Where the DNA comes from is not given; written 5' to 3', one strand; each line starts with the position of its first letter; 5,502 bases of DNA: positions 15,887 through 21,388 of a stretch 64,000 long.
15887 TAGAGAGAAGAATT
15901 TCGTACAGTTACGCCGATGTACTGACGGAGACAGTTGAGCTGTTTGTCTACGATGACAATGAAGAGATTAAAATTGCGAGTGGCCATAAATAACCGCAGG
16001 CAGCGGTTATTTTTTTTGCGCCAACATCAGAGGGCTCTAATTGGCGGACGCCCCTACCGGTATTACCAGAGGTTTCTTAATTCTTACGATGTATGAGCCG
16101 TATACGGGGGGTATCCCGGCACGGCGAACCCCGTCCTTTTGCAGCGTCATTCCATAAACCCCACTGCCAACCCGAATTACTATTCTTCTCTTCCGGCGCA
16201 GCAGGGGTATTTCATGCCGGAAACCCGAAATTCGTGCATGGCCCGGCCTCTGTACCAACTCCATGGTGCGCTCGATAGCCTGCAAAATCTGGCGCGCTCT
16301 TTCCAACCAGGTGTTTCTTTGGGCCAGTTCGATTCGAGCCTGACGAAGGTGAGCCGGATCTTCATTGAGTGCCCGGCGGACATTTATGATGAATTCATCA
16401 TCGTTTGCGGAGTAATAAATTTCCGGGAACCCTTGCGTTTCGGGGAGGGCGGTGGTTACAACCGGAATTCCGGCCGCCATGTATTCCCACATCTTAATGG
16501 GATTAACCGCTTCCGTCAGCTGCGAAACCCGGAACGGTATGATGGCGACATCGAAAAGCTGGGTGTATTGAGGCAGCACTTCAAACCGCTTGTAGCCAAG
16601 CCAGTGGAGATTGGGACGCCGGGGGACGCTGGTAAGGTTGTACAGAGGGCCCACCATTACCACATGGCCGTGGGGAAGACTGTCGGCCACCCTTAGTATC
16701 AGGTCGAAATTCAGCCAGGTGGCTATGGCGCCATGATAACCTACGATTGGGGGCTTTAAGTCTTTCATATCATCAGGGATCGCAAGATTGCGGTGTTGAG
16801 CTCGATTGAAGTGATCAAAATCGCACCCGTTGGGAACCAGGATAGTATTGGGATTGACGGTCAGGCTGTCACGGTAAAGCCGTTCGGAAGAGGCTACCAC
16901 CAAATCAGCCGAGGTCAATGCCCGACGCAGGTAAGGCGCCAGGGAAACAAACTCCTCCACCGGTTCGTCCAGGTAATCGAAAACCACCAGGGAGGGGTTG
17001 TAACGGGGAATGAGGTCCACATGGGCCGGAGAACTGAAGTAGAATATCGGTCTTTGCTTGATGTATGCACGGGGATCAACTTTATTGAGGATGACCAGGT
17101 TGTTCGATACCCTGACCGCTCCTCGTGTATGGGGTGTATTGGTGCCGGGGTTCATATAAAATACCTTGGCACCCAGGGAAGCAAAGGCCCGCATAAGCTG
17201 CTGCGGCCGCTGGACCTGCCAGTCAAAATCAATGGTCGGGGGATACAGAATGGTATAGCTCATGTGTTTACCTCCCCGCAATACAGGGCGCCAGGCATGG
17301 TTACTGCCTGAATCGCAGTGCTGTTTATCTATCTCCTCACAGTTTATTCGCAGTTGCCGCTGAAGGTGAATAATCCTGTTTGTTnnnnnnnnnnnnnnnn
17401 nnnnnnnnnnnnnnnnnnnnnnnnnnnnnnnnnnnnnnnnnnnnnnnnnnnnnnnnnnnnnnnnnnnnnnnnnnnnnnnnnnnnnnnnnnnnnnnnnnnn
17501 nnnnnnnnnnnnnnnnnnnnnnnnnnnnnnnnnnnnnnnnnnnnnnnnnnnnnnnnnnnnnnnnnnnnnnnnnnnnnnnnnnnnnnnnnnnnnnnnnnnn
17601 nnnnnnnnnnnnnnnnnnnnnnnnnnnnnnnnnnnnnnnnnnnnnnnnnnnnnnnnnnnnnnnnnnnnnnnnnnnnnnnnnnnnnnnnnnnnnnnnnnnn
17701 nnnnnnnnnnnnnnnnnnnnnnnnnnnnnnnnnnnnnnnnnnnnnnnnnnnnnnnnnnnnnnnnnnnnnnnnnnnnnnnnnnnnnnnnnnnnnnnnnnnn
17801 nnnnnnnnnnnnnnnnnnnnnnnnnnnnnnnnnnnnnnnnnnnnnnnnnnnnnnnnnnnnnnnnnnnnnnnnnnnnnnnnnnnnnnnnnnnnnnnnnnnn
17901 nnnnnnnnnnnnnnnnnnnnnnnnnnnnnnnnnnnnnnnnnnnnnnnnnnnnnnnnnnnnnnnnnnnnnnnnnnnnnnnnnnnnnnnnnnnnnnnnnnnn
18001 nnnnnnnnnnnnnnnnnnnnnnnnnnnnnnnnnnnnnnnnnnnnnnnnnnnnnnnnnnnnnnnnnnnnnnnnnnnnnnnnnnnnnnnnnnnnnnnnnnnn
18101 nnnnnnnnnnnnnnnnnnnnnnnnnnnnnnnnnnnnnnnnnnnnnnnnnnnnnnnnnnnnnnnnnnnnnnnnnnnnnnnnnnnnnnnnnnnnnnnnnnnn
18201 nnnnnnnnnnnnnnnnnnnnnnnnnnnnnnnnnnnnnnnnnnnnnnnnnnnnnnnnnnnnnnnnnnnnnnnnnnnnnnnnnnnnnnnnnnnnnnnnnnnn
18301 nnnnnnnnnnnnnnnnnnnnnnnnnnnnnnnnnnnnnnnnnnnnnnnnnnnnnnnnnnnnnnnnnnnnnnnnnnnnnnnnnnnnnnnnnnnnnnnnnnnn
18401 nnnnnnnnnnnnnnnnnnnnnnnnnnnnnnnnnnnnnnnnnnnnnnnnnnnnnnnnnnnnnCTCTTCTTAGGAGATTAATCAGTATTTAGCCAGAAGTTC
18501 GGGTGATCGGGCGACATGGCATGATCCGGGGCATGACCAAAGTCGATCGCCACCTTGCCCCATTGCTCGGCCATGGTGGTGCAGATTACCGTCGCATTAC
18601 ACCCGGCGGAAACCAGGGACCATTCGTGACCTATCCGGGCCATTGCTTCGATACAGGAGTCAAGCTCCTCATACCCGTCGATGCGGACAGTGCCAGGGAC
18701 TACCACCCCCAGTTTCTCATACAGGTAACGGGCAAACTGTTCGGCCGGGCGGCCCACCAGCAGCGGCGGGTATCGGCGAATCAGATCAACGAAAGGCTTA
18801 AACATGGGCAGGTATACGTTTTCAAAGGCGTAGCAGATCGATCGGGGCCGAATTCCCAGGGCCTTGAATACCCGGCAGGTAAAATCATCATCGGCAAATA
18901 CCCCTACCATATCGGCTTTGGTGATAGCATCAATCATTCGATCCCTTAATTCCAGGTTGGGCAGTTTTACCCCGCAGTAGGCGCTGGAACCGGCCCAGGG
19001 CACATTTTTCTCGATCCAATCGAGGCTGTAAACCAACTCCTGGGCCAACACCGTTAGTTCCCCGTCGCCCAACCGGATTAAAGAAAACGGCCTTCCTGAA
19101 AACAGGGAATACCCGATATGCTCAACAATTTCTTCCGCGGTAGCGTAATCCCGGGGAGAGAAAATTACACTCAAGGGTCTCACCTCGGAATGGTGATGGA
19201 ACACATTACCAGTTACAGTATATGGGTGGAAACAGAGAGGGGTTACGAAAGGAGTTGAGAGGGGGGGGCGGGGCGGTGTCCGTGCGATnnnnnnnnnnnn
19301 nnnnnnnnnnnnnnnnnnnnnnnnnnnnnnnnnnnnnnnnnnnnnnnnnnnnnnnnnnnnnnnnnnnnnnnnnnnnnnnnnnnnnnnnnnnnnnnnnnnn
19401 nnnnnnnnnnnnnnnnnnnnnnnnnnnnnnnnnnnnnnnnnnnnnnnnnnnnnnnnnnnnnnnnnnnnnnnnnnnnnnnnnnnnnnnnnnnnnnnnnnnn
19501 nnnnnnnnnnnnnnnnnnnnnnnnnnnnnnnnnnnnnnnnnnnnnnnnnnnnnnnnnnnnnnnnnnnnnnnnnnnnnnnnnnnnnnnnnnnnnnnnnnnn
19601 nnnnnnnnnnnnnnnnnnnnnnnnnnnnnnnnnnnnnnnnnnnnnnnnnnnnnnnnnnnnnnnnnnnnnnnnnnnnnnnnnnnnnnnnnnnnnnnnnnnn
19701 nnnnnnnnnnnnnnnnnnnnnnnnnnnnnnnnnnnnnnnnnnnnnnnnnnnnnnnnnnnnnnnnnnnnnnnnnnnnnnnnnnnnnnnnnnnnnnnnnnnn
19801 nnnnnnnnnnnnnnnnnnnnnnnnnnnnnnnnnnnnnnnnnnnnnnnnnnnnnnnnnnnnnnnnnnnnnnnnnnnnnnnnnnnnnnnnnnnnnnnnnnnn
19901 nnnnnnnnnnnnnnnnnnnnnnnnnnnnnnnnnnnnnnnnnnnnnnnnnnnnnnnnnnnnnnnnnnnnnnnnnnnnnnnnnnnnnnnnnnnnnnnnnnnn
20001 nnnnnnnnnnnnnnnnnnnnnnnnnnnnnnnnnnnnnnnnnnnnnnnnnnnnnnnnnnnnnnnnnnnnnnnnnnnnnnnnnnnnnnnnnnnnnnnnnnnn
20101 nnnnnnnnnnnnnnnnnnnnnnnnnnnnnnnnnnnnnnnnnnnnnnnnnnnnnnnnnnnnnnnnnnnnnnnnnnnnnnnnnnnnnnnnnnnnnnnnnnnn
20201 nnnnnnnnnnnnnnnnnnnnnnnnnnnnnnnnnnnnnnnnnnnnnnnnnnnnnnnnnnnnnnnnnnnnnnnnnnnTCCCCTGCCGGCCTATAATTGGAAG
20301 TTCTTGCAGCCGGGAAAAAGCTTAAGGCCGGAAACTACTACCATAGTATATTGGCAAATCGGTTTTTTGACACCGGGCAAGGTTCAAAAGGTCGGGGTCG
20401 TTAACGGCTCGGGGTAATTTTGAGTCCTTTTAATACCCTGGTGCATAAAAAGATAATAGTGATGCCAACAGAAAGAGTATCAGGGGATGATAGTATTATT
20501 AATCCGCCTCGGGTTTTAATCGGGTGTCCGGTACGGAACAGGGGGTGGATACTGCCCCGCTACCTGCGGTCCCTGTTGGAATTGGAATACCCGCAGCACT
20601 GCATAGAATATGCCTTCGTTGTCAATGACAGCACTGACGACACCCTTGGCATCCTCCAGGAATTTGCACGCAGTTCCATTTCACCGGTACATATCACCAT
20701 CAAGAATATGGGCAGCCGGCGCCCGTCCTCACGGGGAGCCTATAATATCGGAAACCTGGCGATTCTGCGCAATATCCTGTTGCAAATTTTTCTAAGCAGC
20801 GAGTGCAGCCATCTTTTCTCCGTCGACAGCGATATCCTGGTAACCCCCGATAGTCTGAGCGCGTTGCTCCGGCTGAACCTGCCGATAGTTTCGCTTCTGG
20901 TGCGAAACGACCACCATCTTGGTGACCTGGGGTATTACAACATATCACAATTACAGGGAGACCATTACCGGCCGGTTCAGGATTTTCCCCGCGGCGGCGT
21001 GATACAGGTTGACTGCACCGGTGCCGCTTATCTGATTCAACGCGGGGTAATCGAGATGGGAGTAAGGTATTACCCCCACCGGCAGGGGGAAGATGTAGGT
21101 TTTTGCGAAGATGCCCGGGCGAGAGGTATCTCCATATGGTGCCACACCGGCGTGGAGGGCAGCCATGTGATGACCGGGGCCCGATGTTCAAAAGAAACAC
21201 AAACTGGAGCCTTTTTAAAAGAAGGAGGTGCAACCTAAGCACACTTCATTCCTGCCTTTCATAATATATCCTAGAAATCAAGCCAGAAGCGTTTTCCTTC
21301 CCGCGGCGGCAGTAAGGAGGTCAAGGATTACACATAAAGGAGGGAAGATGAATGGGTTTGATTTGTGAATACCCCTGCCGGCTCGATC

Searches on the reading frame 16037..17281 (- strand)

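Call 33: search_protein_families(library=pfam, proteins=[window:16037-17281:-], max_evalue=0.00001)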
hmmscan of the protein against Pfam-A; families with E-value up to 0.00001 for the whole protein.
window:16037-17281:- (414 aa): 2 families
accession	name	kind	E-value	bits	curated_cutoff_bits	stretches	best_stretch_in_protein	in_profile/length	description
PF13692.12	Glyco_trans_1_4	-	7.7e-10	39.6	27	1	178-299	2-124/142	Glycosyl transferases group 1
PF00534.26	Glycos_transf_1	-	4.6e-06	26.7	26.4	0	173-280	11-124/172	Glycosyl transferases group 1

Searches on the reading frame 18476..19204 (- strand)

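Call 33: search_protein_families(library=pfam, proteins=[window:18476-19204:-], max_evalue=0.00001)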
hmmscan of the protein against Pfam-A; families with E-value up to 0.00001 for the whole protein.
window:18476-19204:- (242 aa): 1 family
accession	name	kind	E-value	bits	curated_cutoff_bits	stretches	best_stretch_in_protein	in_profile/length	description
PF22882.2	GT-D-like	-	5.7e-53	179.8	27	1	22-227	2-208/210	GT-D fold-like domain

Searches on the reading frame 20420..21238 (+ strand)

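Call 33: search_protein_families(library=pfam, proteins=[window:20420-21238:+], max_evalue=0.00001)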
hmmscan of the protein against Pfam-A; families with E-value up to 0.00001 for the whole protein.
window:20420-21238:+ (272 aa): 1 family
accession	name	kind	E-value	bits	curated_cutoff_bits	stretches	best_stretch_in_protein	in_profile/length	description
PF03452.20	Anp1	-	1.4e-12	48.1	28.8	1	24-158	15-167/263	Anp1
